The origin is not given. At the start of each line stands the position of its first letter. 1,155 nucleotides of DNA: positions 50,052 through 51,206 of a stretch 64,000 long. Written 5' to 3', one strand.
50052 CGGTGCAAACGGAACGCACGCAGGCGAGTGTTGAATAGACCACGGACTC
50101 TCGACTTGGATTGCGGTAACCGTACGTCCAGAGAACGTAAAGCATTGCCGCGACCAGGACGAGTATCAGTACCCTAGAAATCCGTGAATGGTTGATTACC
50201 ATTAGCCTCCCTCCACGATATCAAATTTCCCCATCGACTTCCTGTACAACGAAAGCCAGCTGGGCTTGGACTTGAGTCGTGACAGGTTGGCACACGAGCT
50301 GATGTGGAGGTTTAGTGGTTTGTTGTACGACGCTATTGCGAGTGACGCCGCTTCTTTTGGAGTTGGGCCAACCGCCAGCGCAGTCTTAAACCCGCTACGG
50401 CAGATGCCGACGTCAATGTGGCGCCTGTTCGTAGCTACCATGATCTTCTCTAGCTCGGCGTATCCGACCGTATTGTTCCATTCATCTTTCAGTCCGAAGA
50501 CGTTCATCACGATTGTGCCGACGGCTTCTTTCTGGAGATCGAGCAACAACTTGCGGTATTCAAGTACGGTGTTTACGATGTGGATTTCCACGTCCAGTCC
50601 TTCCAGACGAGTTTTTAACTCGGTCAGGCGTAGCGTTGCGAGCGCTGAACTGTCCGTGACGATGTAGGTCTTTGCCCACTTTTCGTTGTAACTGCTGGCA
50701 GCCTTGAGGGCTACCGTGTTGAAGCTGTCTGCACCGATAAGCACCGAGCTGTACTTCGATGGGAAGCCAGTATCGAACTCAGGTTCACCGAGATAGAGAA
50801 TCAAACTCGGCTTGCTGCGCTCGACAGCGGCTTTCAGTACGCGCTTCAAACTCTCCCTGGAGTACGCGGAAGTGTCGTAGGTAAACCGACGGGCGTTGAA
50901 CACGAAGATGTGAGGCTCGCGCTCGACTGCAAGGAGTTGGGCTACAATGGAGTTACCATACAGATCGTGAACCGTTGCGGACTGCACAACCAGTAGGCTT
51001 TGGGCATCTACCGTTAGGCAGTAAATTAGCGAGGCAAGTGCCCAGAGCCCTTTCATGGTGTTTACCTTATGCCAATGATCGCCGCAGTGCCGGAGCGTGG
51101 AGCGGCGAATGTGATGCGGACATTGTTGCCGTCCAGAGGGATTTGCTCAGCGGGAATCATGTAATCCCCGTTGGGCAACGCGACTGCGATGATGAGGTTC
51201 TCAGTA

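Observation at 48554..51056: Lower-GC four-gene insert encoding envelope-targeted proteins, wedged between two related tail-fibre genes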

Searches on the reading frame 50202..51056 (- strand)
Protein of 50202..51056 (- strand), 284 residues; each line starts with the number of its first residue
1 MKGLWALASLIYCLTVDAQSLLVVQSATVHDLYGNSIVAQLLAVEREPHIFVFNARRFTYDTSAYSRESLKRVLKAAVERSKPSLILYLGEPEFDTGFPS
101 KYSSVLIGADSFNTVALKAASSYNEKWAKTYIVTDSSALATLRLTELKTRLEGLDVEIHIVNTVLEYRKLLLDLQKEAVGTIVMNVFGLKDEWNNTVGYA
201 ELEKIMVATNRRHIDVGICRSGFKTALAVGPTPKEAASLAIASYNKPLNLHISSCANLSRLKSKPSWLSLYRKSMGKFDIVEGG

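Call 7: search_protein_families(library=pfam, proteins=[window:50202-51056:-], max_evalue=1)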
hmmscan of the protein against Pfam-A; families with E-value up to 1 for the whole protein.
window:50202-51056:- (284 aa): 1 family
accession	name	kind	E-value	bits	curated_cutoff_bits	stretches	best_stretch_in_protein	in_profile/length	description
PF00245.25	Alk_phosphatase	-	0.013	14.9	24.4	1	107-167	37-93/423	Alkaline phosphatase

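Call 8: search_protein_families(library=phrogs, proteins=[window:50202-51056:-], max_evalue=0.1)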
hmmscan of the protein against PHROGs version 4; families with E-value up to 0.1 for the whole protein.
window:50202-51056:- (284 aa): 2 families
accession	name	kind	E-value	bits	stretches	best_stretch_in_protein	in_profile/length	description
phrog_31505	-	unknown function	4.7e-09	36.8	1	129-230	118-222/273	-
phrog_23922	-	unknown function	0.04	14.9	0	110-173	53-116/140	-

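Call 13: search_protein_families(library=ncbifam, proteins=[window:50202-51056:-], max_evalue=1)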
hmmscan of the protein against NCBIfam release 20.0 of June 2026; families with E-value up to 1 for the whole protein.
window:50202-51056:- (284 aa): 1 family
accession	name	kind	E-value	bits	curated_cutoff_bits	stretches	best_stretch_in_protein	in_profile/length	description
NF007810.0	PRK10518.1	equivalog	0.23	10.2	540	1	110-161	105-156/482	alkaline phosphatase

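Call 14: search_protein_families(library=padloc, proteins=[window:50202-51056:-], max_evalue=1)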
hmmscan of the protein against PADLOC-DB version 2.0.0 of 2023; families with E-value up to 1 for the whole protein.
window:50202-51056:- (284 aa): 0 families

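Call 16: search_solved_structures(query=window:50202-51056:-, max_evalue=10)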
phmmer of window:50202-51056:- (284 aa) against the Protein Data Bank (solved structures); distinct sequences matched with E-value up to 10: 1.
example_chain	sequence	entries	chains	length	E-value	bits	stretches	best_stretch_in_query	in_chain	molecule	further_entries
2mly_B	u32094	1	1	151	1.3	11.6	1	55-159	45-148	Alkaline phosphatase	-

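Call 18: find_homologous_proteins(query=window:50202-51056:-, max_evalue=0.001)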
Query window:50202-51056:- (284 aa): 20 proteins with E <= 0.001 among 7505 candidates.
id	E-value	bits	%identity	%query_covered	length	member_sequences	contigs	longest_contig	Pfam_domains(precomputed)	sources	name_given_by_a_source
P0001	7.7e-180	614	99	100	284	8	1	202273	-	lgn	-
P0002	1.8e-107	377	60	100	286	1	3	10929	-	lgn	-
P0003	2.1e-107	376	60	100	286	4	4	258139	-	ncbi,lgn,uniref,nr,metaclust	ncbi:hypothetical protein O152_gp233 [Pseudomonas phage PaBG]|uniref:Uncharacterized protein n=1 Tax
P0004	7.2e-106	371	59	100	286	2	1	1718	-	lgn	-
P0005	1.6e-105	370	59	100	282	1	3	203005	-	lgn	-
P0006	1.4e-103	364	59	100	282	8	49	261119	-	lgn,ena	-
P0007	5.5e-101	355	59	100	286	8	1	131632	-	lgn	-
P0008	1.7e-100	354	59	100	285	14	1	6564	-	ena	-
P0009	2.4e-98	347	59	100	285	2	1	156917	-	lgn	-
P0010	3.6e-98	346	58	100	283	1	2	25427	-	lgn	-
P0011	3.5e-97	343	57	100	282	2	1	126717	-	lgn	-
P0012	3.7e-97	343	58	100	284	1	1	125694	-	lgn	-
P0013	4.1e-97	343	57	100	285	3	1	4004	-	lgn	-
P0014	4.7e-97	342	58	100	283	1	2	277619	-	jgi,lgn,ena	-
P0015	3.9e-96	339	60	100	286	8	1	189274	-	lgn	-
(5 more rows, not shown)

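Call 27: predict_structure(alignment_id=A1)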
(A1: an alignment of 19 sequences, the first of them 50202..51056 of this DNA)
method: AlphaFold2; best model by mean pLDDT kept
length: 284 residues; sequences in the alignment: 19
mean_pLDDT: 55.5   pTM: 0.45
mean pLDDT of the five models: 55.5, 54.7, 51.1, 49.9, 47.7
residues with pLDDT >= 90: 17; 70-90: 59; 50-70: 75; < 50: 133
segments of 3 or more residues with pLDDT < 50: 1-61, 101-111, 216-262, 274-284
pLDDT, mean of each block of 10 residues (from residue 1): 43 30 24 34 41 45 59 69 55 66 35 55 70 78 69 84 93 85 77 82 69 50 39 41 39 34 52 45 29
secondary structure, 60 per line:
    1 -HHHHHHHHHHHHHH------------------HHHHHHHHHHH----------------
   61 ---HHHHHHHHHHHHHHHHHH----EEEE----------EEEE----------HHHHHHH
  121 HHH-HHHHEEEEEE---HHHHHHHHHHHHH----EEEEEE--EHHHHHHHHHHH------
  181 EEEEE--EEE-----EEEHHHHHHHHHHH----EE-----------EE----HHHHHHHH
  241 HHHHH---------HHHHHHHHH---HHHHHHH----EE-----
elements in order: H2-15 H34-44 H64-81 E86-89 E100-103 H114-123 H125-128 E129-134 H138-150 E155-160 H164-174 E181-185 E188-190 E196-198 H199-209 H233-245 H255-263 H267-273
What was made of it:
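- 50202..51056 (-): g4: Sec-exported periplasmic protein, 284 aa. Signal peptide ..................|QS, then an alpha/beta (Rossmann-like) body. Cys219 and Cys255 are conserved in the PaBG and Lu11 clades. The AF2 model is weak (pLDDT 55), with a beta-alpha-beta core at residues 120-210 (call 27).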

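Call 31: search_protein_families(library=pfam, alignment_id=A1, max_evalue=5)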
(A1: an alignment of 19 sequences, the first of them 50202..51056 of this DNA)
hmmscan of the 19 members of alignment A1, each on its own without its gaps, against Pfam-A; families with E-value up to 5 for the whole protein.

A. member 1, window:50202-51056:- (284 aa): 1 family
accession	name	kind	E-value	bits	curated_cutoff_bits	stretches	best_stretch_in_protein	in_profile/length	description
PF00245.25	Alk_phosphatase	-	0.013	14.9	24.4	1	107-167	37-93/423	Alkaline phosphatase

B. families by the number of members that match (of 19 scanned): 10 families
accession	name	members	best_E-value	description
PF20950.2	Flu_PB2_4th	2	0.046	Influenza RNA polymerase PB2 helical domain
PF00245.25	Alk_phosphatase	1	0.013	Alkaline phosphatase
PF01042.26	Ribonuc_L-PSP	1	0.043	Endoribonuclease L-PSP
PF22590.2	Cas3-like_C_2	1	0.044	CRISPR-associated nuclease/helicase Cas3, C-terminal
PF18502.6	Mrpl_C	1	0.095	54S ribosomal protein L8 C-terminal domain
PF23743.1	Beta-prop_BBS7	1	0.11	BBS7 beta-propeller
PF14666.11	RICTOR_M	1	0.12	Rapamycin-insensitive companion of mTOR, middle domain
PF11506.14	DUF3217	1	0.14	Protein of unknown function (DUF3217)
PF19995.5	iSTAND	1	0.15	inactive STAND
PF02585.22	PIG-L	1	0.25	GlcNAc-PI de-N-acetylase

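Call 32: find_homologous_proteins(query=A1, max_evalue=0.001)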
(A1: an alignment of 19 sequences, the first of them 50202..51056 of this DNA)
Query A1 (19 sequences) (284 aa, profile of the alignment): 21 proteins with E <= 0.001 among 8000 candidates.
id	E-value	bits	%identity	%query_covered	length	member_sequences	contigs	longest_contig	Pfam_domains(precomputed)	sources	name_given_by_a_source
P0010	8.6e-152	522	58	100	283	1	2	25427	-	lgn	-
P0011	3.4e-151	520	57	100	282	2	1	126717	-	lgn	-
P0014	3.0e-150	517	58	100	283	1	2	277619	-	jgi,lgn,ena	-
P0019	2.9e-149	514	57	100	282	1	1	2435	-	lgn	-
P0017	1.1e-147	509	57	100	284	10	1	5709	-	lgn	-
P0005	2.1e-147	508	59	100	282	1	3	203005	-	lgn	-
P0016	2.3e-146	505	56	100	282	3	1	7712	-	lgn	-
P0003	3.1e-146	504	60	100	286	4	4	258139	-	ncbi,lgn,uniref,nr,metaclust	ncbi:hypothetical protein O152_gp233 [Pseudomonas phage PaBG]|uniref:Uncharacterized protein n=1 Tax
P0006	4.3e-146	504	59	100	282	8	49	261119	-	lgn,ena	-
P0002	1.4e-145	502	60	100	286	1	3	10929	-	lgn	-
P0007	2.2e-145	501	59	100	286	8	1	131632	-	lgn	-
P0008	1.2e-144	499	59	100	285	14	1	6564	-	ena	-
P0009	1.5e-143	495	59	100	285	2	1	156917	-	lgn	-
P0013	2.4e-143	495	57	100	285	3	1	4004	-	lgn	-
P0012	7.8e-143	493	58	100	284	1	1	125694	-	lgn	-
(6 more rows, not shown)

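Call 34: search_solved_structures(query=A1, max_evalue=10)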
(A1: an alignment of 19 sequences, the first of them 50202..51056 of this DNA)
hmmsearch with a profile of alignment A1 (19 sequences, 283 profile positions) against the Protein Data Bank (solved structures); distinct sequences matched with E-value up to 10: 0.

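Call 40: fold_search(model_id=the predicted structure, library=pdb)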
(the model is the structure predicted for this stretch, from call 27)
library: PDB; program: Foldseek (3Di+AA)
matches with E <= 10: 1321; with E <= 0.001: 0
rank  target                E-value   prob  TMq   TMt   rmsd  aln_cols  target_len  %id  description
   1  3qtb_B                5.8e-03  0.94  0.24  0.44  14.6       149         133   13  Structure of the universal stress protein from Archaeoglobus fulgidus in complex with dAMP (released 2011-03-30)
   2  3olz_A                1.2e-02  0.60  0.18  0.14  12.7       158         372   13  Crystal structure of the GluK3 (GluR7) ATD dimer at 2.75 Angstrom resolution (released 2010-11-03)
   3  5cnj_B                1.2e-02  0.57  0.25  0.17  16.4       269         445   10  mGlur2 with glutamate analog (released 2015-09-09)
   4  5k5t                  1.3e-02  0.99  0.21  0.11   3.6        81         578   11  Crystal structure of the inactive form of human calcium-sensing receptor extracellular domain (released 2016-08-03)
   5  5cnm                  1.8e-02  0.51  0.26  0.18  18.2       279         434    9  mGluR3 complexed with glutamate analog (released 2015-09-09)
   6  4xar                  1.8e-02  0.47  0.24  0.17  15.7       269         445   10  mGluR2 ECD and mGluR3 ECD complex with ligands (released 2015-02-11)
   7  5xn8_A                1.9e-02  0.66  0.20  0.16  10.2       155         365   11  Structure of glycerol dehydrogenase crystallised as a contaminant (released 2017-06-07)
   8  9mzl_A                2.3e-02  0.51  0.18  0.08  12.9       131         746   18  CryoEM structure of GluK2 bound to glutamate in the transition state (released 2026-02-04)
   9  9a73_A                2.5e-02  0.25  0.17  0.12  19.2       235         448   11  Integrative model of GCSPA-GCSPB by crosslinking MS and deep learning (released 2024-09-18)
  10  3saj_D                2.8e-02  0.72  0.18  0.14   8.2        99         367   18  Crystal Structure of glutamate receptor GluA1 Amino Terminal Domain (released 2011-06-22)
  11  3jvd_B                2.8e-02  0.60  0.21  0.22  12.7       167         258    8  Crystal structure of putative transcription regulation repressor (LACI family) FROM Corynebacterium glutamicum (released 2009-09-22)
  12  8jcy_2                3.2e-02  0.60  0.24  0.11  14.7       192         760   11  Cryo-EM structure of mGlu2-mGlu3 heterodimer in presence of LY341495, NAM563, and LY2389575 (dimerization mode I) (released 2023-06-21)
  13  8ir1_w                3.2e-02  0.12  0.13  0.09  21.2       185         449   10  human nuclear pre-60S ribosomal particle - State A (released 2023-08-09)
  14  5cnk_C                3.4e-02  0.66  0.25  0.17  14.6       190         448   12  mglur3 with glutamate (released 2015-09-09)
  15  5x2q_C                3.4e-02  0.60  0.24  0.17  15.1       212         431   14  Crystal structure of the medaka fish taste receptor T1r2a-T1r3 ligand binding domains in complex with glycine (released 2017-05-24)
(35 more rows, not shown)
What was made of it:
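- Closest known: Type-I periplasmic binding proteins. Same: The weak-model Foldseek list is dominated by this fold (call 40).
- Tried and rejected: The 19-sequence alignment gave pLDDT 55, too weak for fold assignment (calls 27, 40).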

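Call 42: search_protein_representatives(alignment_id=A1)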
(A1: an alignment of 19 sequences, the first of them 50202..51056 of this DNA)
Query: 19 sequences, 283 profile positions. Proteins with E-value up to 0.001 (for the whole library): 58; up to 1e-10: 41; up to 1e-30: 9. The best 58 are listed.
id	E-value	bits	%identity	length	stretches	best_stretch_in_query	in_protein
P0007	7.1e-146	501.3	-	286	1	1-282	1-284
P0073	1.3e-100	352.8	-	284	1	7-282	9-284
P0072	4.7e-82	291.9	-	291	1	1-282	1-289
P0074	2.3e-69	250.3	-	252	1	25-280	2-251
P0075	7.4e-67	242.0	-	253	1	25-279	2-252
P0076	1.6e-61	224.5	-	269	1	2-280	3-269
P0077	3.2e-46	174.3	-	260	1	1-279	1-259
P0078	2.9e-33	131.8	-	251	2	127-279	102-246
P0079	1.7e-31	126.0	-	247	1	1-231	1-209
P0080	1.8e-29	119.3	-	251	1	126-277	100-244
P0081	1.1e-27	113.5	-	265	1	22-277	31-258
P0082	1.2e-27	113.4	-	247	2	128-230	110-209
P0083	1.2e-25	106.8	-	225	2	157-279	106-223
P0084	1.4e-25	106.6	-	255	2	129-279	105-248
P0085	8.5e-25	104.0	-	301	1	1-263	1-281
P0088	1.5e-22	96.6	-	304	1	1-262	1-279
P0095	4.7e-20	88.4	-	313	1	18-261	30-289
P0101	1.6e-17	80.2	-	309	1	1-262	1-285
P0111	2.2e-11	60.0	-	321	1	20-267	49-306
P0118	2.5e-07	46.7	-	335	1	126-216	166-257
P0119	1.0e-06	44.7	-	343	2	128-234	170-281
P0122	9.5e-06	41.5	-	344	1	113-219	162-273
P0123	7.6e-05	38.6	-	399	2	127-217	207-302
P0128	7.5e-04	35.3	-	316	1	120-218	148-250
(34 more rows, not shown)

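Call 44: search_protein_families(library=pfam, proteins=[P0085, P0088, P0095, P0101, P0111, P0118, P0119, P0122, P0123, P0128], max_evalue=0.01)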
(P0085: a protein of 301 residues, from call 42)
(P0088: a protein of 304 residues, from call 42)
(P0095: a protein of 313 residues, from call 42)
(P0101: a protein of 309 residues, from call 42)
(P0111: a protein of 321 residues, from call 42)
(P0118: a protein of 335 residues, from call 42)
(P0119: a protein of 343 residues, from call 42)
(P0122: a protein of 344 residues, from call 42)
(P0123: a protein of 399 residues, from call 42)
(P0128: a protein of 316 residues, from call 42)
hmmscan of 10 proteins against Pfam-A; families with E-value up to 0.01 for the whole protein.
P0085 (301 aa): 0 families

P0088 (304 aa): 0 families

P0095 (313 aa): 0 families

P0101 (309 aa): 0 families

P0111 (321 aa): 0 families

P0118 (335 aa): 0 families

P0119 (343 aa): 0 families

P0122 (344 aa): 0 families

P0123 (399 aa): 0 families

P0128 (316 aa): 0 families
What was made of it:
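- Closest known: Type-I periplasmic binding proteins. Different: No Pfam family matches any of 19 close or 10 distant members (calls 31, 44).
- Tried and rejected: Scans of all 19 close and 10 distant g4 members gave nothing consistent (calls 31, 44).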

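Call 52: search_dna_similar(query=window:50202-51056:-, collection=phages, mode=protein, max_evalue=0.01, max_rows=40)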
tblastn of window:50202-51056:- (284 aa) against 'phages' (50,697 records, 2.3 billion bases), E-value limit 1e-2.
Records with a match: 26; places in all: 26; records where one place covers at least 80% of the query: 2.
Best place of each record, by identity: 60-80% 2; <60% 24.
By first word of the organism name: Erwinia 19; Pseudomonas 5; Dickeya 2.
By host as written in the record: Erwinia amylovora 16; Pseudomonas aeruginosa PAO1 2; Erwinia amylovora 1/79 2; Pseudomonas putida var. Manila 2; Dickeya solani MK10 2; Pseudomonas sp. 1; Erwinia amylovora Ea102 1.
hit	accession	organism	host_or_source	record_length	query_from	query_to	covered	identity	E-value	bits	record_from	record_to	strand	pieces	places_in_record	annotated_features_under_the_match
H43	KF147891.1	Pseudomonas phage PaBG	Pseudomonas aeruginosa PAO1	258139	1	284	100%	60.1%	2e-97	318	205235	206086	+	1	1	hypothetical protein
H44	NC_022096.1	Pseudomonas phage PaBG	Pseudomonas aeruginosa PAO1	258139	1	284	100%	60.1%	2e-97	318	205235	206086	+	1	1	hypothetical protein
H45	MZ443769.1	Erwinia phage pEp_SNUABM_52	Erwinia amylovora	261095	20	232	75%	24.3%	3e-5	51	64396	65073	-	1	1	hypothetical protein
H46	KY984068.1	Erwinia phage vB_EamM_Y3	Erwinia amylovora 1/79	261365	20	232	75%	24.3%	3e-5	51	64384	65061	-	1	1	hypothetical protein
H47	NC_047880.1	Erwinia phage vB_EamM_Y3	Erwinia amylovora 1/79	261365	20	232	75%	24.3%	3e-5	51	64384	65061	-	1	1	hypothetical protein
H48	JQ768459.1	Pseudomonas phage Lu11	Pseudomonas putida var. Manila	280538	157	278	43%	37.4%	4e-16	84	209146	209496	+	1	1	promoter | hypothetical protein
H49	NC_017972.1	Pseudomonas phage Lu11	Pseudomonas putida var. Manila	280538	157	278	43%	37.4%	4e-16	84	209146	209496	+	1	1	promoter | hypothetical protein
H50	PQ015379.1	Pseudomonas phage HRDY3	Pseudomonas sp.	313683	161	278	42%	35.8%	5e-14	78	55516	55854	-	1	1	hypothetical protein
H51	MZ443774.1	Erwinia phage pEa_SNUABM_32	Erwinia amylovora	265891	67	232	58%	25.4%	5e-4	47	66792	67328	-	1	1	hypothetical protein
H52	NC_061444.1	Erwinia phage pEa_SNUABM_32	Erwinia amylovora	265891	67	232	58%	25.4%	5e-4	47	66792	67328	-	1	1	hypothetical protein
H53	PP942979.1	Erwinia phage phB78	Erwinia amylovora Ea102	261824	67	231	58%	24.4%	1e-3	46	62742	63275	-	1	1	hypothetical protein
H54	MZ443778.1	Erwinia phage pEa_SNUABM_30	Erwinia amylovora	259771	67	231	58%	24.4%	1e-3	46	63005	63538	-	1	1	hypothetical protein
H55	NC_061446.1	Erwinia phage pEa_SNUABM_30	Erwinia amylovora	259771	67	231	58%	24.4%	1e-3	46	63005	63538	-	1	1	hypothetical protein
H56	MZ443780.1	Erwinia phage pEa_SNUABM_40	Erwinia amylovora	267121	67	231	58%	24.4%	6e-3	44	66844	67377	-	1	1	hypothetical protein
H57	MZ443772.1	Erwinia phage pEa_SNUABM_23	Erwinia amylovora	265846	67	231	58%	24.4%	6e-3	44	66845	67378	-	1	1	hypothetical protein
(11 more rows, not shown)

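Call 75: search_solved_structures(query=A3, max_evalue=10, show_alignments=2)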
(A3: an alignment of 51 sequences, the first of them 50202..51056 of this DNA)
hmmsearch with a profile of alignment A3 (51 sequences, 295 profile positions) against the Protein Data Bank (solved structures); distinct sequences matched with E-value up to 10: 6.
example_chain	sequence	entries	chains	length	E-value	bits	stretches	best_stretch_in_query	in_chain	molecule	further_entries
2l69_A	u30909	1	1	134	0.0021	20.6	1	153-198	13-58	Rossmann 2x3 fold protein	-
6c2u_A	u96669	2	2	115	0.01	18.3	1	119-184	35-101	phosphate-loop protein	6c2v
4ql6_A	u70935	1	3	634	0.37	13.2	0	171-188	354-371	Carboxy-terminal processing protease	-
5nyz_A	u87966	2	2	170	1.1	11.7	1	19-82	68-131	DUTPase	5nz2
3tz1_A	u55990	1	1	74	1.2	11.6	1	175-220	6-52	Troponin C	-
7bqc_A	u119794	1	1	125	2.2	10.7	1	68-189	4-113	NF4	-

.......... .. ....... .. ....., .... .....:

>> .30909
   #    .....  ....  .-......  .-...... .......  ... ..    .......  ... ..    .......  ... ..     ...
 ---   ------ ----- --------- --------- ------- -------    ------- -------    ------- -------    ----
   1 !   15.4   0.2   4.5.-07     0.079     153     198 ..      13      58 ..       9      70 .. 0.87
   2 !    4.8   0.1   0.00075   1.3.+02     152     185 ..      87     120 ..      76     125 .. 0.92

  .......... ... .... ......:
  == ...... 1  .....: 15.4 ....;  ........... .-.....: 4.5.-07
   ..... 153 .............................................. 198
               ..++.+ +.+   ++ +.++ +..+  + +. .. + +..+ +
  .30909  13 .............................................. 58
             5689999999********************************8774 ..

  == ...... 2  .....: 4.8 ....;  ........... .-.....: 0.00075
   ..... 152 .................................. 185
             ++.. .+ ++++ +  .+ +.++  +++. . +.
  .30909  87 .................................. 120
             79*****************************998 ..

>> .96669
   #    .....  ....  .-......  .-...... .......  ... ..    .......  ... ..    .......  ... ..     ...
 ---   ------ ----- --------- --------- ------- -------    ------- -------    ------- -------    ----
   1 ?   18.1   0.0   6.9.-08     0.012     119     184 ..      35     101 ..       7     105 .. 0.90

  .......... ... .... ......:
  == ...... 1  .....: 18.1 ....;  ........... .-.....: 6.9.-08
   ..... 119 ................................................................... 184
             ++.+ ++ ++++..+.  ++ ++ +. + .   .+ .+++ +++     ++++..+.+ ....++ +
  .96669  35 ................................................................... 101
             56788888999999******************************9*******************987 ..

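Call 78: find_related_loci(query=A1, collection=genome_contigs, flank=6000)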
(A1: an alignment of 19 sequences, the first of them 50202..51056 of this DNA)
Query A1 (284 aa) in genome_contigs; peptide patterns used: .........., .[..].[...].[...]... (x = any residue, [..] = any of these).
5 stretches matched a pattern, but none encodes a relative of the query by tblastn (E <= 1e-3).

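Call 84: find_related_loci(query=P0088, collection=viral_contigs, flank=6000)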
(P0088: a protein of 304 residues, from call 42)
Query P0088 (304 aa) in viral_contigs; peptide patterns used: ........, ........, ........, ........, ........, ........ (x = any residue, [..] = any of these).
34 stretches matched a pattern, but none encodes a relative of the query by tblastn (E <= 1e-3).

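Call 85: find_related_loci(query=P0118, collection=viral_contigs, flank=6000)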
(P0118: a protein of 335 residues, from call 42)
Query P0118 (335 aa) in viral_contigs; peptide patterns used: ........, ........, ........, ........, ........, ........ (x = any residue, [..] = any of these).
16 stretches matched a pattern, but none encodes a relative of the query by tblastn (E <= 1e-3).
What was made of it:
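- Tried and rejected: Single-sequence seeds for the distant g4 subfamily found nothing (calls 84, 85).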

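Call 87: find_related_loci(query=A4, collection=viral_contigs, flank=7000)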
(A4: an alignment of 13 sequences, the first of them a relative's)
Query A4 (304 aa) in viral_contigs; peptide patterns used: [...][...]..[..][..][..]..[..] (x = any residue, [..] = any of these).
35 stretches matched a pattern; 2 encode a relative of the query (tblastn E <= 1e-3); 2 distinct loci.
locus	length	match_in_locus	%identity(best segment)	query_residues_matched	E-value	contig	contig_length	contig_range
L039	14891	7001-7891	39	1-300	3e-68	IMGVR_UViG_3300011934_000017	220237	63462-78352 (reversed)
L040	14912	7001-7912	36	5-302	3e-59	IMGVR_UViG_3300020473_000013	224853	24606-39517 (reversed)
